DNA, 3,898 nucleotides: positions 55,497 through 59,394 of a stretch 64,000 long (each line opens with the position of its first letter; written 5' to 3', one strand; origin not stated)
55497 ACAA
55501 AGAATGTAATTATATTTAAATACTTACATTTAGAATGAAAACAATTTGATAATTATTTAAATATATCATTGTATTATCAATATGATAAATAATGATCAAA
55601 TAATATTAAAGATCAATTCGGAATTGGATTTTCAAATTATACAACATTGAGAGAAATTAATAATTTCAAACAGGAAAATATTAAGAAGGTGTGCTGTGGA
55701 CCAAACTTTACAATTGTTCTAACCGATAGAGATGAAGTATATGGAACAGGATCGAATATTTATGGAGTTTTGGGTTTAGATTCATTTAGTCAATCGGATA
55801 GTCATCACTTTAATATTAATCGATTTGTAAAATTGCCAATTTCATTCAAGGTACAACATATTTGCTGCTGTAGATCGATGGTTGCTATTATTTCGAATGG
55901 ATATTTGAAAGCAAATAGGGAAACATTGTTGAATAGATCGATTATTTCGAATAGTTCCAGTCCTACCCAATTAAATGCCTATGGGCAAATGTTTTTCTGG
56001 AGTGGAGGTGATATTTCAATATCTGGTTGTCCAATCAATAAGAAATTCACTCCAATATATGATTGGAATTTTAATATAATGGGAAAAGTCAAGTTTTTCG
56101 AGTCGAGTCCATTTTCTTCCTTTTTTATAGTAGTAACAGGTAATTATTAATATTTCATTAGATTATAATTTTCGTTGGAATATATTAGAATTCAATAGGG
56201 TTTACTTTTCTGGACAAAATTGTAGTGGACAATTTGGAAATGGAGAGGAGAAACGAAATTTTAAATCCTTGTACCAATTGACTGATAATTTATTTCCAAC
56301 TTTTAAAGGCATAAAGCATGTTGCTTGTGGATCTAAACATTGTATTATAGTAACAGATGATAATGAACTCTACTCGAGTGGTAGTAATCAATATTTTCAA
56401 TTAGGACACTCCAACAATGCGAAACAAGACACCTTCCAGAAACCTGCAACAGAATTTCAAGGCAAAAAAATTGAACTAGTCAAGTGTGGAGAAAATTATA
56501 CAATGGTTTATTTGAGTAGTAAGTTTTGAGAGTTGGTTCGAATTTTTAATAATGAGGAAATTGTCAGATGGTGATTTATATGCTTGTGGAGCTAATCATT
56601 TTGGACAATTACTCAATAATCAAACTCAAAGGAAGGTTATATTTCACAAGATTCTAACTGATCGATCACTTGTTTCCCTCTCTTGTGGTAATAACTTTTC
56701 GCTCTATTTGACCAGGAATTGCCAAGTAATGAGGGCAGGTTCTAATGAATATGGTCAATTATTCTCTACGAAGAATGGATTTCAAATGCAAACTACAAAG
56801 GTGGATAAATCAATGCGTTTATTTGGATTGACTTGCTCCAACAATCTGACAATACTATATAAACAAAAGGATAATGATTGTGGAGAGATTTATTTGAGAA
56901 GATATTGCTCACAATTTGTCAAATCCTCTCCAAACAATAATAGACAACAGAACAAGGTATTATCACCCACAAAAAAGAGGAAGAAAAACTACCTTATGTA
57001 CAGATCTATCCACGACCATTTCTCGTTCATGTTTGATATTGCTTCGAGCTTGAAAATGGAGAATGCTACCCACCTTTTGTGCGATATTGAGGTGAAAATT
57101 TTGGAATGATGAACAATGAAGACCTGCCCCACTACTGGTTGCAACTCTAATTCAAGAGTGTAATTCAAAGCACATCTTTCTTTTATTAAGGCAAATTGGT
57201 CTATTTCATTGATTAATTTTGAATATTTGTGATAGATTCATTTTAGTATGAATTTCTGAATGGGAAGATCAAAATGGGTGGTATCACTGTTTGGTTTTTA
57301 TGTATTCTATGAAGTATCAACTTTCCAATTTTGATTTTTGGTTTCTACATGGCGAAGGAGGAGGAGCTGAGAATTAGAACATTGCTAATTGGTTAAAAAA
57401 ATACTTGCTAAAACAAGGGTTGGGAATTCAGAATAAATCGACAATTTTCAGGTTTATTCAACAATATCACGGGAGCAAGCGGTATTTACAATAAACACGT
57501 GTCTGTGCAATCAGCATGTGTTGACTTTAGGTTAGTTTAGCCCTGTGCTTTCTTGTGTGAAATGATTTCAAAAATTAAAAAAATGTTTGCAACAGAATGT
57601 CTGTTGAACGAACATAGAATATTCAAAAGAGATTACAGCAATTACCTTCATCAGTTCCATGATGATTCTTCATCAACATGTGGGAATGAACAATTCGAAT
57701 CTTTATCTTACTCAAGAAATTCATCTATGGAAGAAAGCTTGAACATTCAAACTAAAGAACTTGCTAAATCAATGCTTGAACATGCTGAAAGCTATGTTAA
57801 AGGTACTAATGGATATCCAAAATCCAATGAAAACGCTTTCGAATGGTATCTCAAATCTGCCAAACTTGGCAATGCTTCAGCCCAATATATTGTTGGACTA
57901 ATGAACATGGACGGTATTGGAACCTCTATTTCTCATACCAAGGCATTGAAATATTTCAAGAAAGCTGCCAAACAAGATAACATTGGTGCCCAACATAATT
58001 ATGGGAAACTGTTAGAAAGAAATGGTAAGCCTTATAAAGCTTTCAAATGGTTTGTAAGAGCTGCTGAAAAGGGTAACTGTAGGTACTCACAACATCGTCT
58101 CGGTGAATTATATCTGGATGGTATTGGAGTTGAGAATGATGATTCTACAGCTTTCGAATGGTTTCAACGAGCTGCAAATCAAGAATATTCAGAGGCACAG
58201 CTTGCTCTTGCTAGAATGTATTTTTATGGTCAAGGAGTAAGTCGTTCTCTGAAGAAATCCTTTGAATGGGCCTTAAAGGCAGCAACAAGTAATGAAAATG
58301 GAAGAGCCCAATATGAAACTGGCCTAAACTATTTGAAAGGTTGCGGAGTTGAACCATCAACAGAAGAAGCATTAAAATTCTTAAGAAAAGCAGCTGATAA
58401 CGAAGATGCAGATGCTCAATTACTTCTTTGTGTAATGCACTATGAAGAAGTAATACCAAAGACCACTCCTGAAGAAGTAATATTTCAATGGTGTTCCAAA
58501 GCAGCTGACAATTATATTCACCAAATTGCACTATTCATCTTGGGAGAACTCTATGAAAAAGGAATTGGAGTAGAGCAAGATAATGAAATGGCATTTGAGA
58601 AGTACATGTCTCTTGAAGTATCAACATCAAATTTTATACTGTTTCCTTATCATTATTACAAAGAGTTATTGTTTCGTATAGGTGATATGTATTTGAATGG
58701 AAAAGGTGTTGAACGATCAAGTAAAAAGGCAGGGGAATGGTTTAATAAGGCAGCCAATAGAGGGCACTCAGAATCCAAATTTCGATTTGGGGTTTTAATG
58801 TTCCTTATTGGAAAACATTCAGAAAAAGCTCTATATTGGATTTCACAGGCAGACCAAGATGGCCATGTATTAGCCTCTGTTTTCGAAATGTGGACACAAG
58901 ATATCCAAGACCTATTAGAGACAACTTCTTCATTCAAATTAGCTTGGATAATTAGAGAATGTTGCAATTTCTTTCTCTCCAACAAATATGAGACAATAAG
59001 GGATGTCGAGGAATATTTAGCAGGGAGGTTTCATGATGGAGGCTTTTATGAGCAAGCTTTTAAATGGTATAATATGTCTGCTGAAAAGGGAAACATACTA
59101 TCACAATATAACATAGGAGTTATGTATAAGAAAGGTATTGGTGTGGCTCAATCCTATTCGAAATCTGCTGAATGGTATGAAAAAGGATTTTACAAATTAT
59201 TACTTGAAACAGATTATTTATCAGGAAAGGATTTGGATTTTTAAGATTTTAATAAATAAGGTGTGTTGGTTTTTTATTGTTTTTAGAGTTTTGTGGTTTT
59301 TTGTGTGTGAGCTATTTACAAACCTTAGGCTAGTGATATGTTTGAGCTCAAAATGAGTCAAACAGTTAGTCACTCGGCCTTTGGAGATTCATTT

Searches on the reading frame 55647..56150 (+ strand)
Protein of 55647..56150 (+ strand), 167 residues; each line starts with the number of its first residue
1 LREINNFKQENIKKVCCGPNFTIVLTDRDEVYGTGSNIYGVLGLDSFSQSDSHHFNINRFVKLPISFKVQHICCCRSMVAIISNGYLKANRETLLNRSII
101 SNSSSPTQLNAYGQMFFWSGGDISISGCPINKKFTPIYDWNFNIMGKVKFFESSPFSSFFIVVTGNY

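Call 68: search_protein_families(library=pfam, proteins=[window:55647-56150:+], max_evalue=0.001)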
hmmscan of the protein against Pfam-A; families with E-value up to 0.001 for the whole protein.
window:55647-56150:+ (167 aa): 3 families
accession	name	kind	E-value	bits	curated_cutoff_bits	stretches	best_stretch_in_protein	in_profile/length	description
PF25390.1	WD40_RLD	-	1.4e-08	34.9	150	1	9-83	88-158/363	RCC1-like domain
PF13540.12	RCC1_2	-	2.7e-07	30.7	22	1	12-40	1-29/30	Regulator of chromosome condensation (RCC1) repeat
PF00415.24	RCC1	-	6.9e-07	30.2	21.7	0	30-79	3-47/50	Regulator of chromosome condensation (RCC1) repeat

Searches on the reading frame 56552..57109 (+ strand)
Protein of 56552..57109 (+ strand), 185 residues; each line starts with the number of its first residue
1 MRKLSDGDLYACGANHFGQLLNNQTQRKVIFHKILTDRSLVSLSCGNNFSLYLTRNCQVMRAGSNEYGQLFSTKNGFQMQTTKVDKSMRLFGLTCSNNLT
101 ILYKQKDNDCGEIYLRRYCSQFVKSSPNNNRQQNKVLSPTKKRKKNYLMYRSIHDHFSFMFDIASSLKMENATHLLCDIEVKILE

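Call 68: search_protein_families(library=pfam, proteins=[window:56552-57109:+], max_evalue=0.001)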
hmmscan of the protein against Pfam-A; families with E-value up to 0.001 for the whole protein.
window:56552-57109:+ (185 aa): 3 families
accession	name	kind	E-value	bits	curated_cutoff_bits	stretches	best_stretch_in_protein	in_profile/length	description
PF25390.1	WD40_RLD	-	7.4e-12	45.7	150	1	6-84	107-292/363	RCC1-like domain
PF13540.12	RCC1_2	-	7.2e-10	38.8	22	1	41-69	2-30/30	Regulator of chromosome condensation (RCC1) repeat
PF00415.24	RCC1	-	2.1e-06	28.7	21.7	1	6-53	1-50/50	Regulator of chromosome condensation (RCC1) repeat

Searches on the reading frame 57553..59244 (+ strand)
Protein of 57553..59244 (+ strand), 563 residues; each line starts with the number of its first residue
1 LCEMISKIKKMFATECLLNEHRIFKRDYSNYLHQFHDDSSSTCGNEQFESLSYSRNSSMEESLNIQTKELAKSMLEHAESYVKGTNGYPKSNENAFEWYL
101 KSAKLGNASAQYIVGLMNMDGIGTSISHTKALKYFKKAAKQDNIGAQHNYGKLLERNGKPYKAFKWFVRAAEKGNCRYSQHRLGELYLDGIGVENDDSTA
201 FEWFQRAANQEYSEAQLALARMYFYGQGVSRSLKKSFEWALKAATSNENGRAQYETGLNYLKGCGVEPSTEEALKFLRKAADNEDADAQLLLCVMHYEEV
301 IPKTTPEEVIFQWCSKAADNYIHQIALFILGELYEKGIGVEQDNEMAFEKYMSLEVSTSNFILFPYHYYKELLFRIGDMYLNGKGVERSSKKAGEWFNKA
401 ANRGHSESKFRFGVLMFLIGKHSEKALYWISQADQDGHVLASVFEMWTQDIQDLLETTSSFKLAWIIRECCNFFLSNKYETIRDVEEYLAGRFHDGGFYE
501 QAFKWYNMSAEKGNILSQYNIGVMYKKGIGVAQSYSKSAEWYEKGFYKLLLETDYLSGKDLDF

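Call 68: search_protein_families(library=pfam, proteins=[window:57553-59244:+], max_evalue=0.001)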
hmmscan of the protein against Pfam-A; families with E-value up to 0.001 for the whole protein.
window:57553-59244:+ (563 aa): 2 families
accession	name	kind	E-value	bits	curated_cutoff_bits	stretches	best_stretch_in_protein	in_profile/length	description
PF08238.18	Sel1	-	2.4e-67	221.4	30.7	7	178-210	2-34/36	Sel1 repeat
PF23310.1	TPR_27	-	8.5e-07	29.1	27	0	389-442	11-64/110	Plant tetratrico peptide repeats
